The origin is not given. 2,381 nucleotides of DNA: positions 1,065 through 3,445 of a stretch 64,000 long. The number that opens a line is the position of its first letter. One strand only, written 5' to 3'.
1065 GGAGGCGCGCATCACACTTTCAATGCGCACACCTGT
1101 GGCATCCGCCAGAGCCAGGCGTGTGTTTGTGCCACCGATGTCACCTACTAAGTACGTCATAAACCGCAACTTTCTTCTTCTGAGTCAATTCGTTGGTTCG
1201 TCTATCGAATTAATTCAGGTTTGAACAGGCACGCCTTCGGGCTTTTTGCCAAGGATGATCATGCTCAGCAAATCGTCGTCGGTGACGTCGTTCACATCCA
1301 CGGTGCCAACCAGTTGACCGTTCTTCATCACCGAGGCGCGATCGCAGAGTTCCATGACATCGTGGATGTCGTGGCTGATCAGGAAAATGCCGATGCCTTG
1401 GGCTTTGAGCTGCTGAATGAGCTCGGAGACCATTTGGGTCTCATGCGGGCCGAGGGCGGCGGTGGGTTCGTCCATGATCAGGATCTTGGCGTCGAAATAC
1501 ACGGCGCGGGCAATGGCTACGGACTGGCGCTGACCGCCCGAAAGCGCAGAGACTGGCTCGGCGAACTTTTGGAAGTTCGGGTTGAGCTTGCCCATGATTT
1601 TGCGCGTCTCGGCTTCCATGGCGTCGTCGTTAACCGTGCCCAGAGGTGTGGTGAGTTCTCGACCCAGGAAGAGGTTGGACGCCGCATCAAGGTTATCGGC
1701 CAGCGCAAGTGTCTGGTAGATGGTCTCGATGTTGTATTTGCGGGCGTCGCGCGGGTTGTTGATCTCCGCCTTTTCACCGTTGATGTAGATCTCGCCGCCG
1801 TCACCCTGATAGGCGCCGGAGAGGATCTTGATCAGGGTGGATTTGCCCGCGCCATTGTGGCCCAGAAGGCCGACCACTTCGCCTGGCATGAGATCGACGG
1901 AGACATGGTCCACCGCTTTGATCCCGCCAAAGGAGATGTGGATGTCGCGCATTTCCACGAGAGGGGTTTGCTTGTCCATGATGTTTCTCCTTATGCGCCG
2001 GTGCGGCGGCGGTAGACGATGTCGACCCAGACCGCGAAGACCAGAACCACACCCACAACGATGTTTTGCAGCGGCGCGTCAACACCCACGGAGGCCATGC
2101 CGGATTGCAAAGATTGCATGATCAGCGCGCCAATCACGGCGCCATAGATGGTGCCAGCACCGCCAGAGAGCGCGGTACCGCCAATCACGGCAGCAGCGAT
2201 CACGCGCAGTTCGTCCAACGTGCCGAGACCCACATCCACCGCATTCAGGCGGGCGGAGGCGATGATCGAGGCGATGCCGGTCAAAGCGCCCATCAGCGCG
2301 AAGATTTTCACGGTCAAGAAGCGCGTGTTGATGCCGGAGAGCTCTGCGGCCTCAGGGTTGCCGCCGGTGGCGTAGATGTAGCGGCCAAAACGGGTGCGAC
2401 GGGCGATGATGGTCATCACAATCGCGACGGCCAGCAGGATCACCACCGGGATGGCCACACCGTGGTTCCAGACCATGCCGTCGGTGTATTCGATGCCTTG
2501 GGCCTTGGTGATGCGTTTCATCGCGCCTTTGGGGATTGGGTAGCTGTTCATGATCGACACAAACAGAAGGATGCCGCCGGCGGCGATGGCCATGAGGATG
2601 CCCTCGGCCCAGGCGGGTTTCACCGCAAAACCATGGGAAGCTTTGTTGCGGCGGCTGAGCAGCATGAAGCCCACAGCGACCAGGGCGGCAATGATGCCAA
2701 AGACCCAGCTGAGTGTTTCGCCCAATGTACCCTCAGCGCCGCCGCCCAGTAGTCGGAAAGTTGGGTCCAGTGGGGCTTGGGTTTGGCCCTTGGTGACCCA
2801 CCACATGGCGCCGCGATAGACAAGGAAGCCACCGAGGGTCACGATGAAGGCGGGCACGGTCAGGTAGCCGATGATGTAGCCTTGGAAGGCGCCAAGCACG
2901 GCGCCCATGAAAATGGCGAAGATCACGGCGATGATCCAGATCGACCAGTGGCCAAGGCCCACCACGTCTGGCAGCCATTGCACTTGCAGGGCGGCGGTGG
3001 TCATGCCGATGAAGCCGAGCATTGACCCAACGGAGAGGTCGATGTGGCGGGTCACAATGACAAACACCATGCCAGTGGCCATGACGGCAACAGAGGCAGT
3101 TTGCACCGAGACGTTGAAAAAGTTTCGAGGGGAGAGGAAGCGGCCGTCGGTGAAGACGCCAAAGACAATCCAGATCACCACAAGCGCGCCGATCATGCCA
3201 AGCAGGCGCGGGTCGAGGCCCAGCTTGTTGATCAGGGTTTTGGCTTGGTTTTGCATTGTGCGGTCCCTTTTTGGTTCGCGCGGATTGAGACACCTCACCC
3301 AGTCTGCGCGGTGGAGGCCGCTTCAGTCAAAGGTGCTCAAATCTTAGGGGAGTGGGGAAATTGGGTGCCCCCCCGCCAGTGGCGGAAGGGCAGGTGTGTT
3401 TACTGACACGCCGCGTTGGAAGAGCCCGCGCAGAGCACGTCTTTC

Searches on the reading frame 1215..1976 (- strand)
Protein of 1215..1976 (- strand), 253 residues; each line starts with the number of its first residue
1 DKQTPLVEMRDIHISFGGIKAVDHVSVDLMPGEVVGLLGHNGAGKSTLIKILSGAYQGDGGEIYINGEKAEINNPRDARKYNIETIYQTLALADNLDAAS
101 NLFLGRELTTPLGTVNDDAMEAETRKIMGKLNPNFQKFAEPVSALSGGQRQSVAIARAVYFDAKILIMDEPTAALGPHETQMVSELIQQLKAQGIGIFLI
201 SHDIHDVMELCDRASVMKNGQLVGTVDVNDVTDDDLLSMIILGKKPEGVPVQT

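Call 56: search_protein_families(library=pfam, proteins=[window:1215-1976:-], max_evalue=0.00001)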
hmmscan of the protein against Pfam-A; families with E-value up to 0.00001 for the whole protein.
window:1215-1976:- (253 aa): 3 families
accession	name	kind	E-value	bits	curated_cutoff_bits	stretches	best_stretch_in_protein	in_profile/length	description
PF00005.33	ABC_tran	-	2.4e-31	109.6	25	1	23-173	2-137/137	ABC transporter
PF13304.12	AAA_21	-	1.7e-07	32.1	27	0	35-72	2-45/304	AAA domain, putative AbiEii toxin, Type IV TA system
PF02463.25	SMC_N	-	8.1e-07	29.1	40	0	62-213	110-207/220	RecF/RecN/SMC N terminal domain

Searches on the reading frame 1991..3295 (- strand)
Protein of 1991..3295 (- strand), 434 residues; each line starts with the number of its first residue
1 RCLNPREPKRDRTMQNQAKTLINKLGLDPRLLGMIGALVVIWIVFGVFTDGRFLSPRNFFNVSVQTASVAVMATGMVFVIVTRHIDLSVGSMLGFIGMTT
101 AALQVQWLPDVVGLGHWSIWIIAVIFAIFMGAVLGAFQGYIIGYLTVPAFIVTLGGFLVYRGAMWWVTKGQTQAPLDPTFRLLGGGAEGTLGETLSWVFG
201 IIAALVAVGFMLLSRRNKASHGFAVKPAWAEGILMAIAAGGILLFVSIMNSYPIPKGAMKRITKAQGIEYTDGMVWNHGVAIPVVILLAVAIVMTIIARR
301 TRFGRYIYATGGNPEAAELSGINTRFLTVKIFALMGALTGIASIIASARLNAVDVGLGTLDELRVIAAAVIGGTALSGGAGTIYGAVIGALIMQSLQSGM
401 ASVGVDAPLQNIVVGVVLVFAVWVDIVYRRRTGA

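Call 56: search_protein_families(library=pfam, proteins=[window:1991-3295:-], max_evalue=0.00001)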
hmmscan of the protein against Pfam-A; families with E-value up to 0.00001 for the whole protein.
window:1991-3295:- (434 aa): 1 family
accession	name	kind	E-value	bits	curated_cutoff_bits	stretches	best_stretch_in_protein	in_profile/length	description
PF02653.21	BPD_transp_2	-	1.8e-33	116.3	26.8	1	59-422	2-269/269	Branched-chain amino acid transport system / permease component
